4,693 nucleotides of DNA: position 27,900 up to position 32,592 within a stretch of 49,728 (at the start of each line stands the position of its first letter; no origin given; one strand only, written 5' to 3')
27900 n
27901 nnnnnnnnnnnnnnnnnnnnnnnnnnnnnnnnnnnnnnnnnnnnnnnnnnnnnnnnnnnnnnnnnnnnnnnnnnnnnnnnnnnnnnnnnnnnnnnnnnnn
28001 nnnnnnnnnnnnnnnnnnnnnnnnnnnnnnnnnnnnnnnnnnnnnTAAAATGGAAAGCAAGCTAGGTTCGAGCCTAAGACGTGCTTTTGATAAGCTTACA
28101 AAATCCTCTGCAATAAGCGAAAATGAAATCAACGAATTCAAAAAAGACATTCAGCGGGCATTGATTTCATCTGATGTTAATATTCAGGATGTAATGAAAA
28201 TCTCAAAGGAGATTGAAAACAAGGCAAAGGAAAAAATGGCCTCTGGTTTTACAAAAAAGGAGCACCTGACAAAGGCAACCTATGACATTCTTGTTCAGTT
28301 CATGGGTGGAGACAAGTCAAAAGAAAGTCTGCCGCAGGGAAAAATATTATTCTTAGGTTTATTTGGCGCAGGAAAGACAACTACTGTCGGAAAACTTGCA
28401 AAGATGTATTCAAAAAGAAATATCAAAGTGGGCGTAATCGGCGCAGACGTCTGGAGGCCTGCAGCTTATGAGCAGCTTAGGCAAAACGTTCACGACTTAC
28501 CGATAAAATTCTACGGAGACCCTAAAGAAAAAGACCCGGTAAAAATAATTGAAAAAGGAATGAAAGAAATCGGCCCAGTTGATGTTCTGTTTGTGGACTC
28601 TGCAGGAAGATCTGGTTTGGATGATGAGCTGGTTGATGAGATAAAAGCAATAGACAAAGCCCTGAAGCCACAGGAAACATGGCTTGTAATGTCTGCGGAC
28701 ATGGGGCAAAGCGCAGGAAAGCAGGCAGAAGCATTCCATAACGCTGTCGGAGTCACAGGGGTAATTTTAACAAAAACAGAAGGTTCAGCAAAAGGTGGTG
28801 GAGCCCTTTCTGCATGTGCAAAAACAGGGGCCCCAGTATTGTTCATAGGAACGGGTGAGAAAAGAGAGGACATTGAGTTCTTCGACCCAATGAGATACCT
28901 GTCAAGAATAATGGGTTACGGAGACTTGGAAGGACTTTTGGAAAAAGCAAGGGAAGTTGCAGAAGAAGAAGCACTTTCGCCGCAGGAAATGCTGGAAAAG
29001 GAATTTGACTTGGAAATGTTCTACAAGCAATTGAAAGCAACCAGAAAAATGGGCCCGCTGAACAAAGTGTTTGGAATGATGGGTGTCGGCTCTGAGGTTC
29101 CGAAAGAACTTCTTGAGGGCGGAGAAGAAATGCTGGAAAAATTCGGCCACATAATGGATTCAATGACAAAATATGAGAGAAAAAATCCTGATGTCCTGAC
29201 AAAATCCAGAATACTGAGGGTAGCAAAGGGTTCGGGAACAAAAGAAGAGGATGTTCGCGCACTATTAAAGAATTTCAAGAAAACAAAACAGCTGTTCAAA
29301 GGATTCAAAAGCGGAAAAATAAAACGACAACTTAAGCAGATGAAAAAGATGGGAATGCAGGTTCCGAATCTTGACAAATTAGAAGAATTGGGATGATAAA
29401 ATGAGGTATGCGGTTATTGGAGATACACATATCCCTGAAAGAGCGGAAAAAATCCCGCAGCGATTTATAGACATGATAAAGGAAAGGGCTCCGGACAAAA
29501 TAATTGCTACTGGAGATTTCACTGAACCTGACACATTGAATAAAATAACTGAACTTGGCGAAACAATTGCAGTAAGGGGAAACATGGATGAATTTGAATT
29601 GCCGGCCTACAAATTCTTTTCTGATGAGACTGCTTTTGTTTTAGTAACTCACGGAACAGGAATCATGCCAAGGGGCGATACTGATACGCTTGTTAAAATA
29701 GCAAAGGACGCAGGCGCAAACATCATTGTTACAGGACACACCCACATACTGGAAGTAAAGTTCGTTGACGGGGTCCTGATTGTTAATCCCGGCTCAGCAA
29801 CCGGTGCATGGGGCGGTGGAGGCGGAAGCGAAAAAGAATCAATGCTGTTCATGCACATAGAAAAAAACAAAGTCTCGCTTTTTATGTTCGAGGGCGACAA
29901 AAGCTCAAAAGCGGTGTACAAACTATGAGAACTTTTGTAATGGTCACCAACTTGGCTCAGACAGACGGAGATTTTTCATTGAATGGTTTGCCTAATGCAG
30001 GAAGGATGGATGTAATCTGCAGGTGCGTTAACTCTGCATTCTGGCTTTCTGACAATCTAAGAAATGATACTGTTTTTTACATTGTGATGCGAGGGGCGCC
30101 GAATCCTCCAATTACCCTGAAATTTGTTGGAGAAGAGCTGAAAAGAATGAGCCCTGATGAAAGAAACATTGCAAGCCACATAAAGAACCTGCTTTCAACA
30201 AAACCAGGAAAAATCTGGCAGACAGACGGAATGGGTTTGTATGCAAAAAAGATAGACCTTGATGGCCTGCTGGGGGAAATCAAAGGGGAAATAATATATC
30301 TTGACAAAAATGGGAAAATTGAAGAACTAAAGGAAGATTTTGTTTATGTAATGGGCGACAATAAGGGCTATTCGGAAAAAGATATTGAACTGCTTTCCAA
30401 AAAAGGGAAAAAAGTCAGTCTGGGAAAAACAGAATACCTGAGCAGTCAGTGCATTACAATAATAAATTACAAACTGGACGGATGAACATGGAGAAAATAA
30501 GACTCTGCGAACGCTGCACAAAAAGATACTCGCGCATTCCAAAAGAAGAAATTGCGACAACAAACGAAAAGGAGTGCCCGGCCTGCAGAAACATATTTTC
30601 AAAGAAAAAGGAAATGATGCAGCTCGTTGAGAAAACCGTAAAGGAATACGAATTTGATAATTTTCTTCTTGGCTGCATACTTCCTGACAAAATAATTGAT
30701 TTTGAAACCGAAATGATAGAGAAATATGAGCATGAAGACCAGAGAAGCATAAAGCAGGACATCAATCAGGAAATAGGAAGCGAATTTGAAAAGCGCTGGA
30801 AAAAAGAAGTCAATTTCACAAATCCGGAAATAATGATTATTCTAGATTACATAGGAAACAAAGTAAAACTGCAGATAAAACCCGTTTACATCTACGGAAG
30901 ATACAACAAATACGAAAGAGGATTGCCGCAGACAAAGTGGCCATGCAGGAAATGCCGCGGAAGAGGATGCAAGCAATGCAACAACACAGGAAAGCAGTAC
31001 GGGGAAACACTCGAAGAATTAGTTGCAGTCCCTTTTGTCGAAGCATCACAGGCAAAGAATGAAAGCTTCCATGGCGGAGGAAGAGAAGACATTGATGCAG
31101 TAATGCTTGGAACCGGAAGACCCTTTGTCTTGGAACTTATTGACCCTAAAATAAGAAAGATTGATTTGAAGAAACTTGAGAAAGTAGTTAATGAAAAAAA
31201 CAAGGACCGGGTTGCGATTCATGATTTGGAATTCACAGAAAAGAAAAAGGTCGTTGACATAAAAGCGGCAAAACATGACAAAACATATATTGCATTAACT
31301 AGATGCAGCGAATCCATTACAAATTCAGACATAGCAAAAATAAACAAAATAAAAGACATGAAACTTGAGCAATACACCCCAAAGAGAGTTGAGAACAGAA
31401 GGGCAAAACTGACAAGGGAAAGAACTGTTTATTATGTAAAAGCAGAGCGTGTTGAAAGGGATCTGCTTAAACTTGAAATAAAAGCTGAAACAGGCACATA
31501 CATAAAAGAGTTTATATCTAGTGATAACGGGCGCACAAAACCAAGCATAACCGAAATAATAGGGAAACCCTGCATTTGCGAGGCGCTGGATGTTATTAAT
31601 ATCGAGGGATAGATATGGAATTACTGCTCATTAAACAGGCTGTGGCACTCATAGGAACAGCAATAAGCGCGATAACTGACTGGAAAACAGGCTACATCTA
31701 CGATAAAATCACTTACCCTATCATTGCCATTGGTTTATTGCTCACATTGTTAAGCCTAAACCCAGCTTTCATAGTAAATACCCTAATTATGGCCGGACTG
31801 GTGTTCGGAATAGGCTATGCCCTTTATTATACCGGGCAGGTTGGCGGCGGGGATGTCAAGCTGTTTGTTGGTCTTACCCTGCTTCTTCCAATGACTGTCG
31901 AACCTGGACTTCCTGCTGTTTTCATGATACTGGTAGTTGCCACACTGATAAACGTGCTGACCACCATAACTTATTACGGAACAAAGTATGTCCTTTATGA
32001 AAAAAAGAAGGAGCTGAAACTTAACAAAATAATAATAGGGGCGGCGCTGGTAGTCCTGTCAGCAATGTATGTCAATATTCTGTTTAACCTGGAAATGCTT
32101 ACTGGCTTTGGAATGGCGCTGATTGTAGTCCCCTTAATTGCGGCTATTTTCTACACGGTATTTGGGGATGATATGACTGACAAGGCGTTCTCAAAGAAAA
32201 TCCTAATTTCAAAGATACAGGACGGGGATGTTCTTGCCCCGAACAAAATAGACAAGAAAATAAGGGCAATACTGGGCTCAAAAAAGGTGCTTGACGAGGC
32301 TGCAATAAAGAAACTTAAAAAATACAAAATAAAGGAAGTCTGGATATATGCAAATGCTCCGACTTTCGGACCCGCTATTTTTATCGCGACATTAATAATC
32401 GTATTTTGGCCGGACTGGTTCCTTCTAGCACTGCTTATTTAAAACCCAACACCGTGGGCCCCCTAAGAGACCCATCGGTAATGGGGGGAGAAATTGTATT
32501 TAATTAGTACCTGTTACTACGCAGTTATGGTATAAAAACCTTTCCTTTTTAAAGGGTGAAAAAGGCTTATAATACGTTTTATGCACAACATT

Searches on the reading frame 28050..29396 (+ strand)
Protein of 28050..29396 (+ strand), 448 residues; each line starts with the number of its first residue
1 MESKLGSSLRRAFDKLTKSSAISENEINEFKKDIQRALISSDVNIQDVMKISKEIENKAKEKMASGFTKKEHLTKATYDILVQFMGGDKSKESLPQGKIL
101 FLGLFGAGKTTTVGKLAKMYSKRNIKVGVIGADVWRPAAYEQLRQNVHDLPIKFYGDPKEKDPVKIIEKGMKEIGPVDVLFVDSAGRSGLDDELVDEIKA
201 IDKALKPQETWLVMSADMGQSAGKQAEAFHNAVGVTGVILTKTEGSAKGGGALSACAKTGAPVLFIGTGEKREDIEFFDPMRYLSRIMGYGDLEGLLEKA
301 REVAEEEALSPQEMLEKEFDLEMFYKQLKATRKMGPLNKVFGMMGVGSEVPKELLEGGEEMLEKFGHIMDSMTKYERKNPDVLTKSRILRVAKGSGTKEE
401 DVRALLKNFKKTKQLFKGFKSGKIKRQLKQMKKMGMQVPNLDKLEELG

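Call 10: search_protein_families(library=pfam, proteins=[window:28050-29396:+])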
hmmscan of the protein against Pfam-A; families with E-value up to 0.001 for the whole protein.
window:28050-29396:+ (448 aa): 4 families
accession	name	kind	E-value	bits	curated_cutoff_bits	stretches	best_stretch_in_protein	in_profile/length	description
PF00448.28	SRP54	-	9.1e-62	208.6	22.7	1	98-288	3-195/196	SRP54-type protein, GTPase domain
PF02978.25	SRP_SPB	-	7.2e-27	94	27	1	318-415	1-90/91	Signal peptide binding domain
PF02881.24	SRP54_N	-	4.2e-12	46.5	22.4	1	5-81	1-75/75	SRP54-type protein, helical bundle domain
PF01656.29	CbiA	-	8.5e-05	23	25.4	1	106-264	9-106/125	CobQ/CobB/MinD/ParA nucleotide binding domain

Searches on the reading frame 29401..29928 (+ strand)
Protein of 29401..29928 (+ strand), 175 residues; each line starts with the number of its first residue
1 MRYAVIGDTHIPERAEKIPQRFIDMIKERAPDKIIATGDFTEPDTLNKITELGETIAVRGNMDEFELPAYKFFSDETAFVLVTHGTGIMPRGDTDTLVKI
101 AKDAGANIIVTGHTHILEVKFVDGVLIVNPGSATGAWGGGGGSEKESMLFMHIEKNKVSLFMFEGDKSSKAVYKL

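Call 23: search_protein_families(library=pfam, proteins=[window:29401-29928:+], max_evalue=0.0001)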
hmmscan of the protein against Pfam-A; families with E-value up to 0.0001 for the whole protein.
window:29401-29928:+ (175 aa): 2 families
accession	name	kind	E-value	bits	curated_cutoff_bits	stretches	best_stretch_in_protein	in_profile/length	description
PF12850.12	Metallophos_2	-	9.7e-29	100.8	27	1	1-154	1-152/154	Calcineurin-like phosphoesterase superfamily domain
PF00149.33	Metallophos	-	3.3e-10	41.2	21.5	1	1-73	1-80/191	Calcineurin-like phosphoesterase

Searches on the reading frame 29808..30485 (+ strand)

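Call 23: search_protein_families(library=pfam, proteins=[window:29808-30485:+], max_evalue=0.0001)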
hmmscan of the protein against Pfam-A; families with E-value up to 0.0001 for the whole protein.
window:29808-30485:+ (225 aa): 1 family
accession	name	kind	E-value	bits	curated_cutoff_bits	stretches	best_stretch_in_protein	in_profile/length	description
PF04013.17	Methyltrn_RNA_2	-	2.9e-44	151.6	25.5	1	40-224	1-194/198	Putative SAM-dependent RNA methyltransferase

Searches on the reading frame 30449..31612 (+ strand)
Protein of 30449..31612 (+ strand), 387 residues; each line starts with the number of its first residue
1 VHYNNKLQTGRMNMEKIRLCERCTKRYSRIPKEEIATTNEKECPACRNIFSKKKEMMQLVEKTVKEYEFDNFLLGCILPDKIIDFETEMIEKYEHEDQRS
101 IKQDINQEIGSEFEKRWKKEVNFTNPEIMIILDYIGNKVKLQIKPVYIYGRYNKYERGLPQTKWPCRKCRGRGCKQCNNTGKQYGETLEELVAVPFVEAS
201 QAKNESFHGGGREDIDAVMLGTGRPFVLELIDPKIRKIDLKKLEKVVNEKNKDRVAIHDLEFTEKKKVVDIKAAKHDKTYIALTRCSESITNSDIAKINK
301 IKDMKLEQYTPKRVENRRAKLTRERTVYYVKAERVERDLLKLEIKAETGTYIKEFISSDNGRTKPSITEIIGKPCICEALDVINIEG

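Call 23: search_protein_families(library=pfam, proteins=[window:30449-31612:+], max_evalue=0.0001)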
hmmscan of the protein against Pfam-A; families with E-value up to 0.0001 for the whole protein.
window:30449-31612:+ (387 aa): 2 families
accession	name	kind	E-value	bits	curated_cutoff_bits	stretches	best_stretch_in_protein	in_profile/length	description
PF21238.2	Pus10_C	-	5.8e-71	239.2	27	1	147-386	1-232/232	Pus10, C-terminal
PF22023.1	Pus10_THUMP_arc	-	1.7e-16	60.6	28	1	59-133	4-78/78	Pus10 THUMP domain, archaeal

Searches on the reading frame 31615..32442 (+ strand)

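Call 23: search_protein_families(library=pfam, proteins=[window:31615-32442:+], max_evalue=0.0001)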
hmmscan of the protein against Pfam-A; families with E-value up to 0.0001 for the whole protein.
window:31615-32442:+ (275 aa): 1 family
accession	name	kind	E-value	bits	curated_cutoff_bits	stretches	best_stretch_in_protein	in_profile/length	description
PF01478.23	Peptidase_A24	-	2.3e-14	54.1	26.5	1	10-112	2-98/104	Type IV leader peptidase family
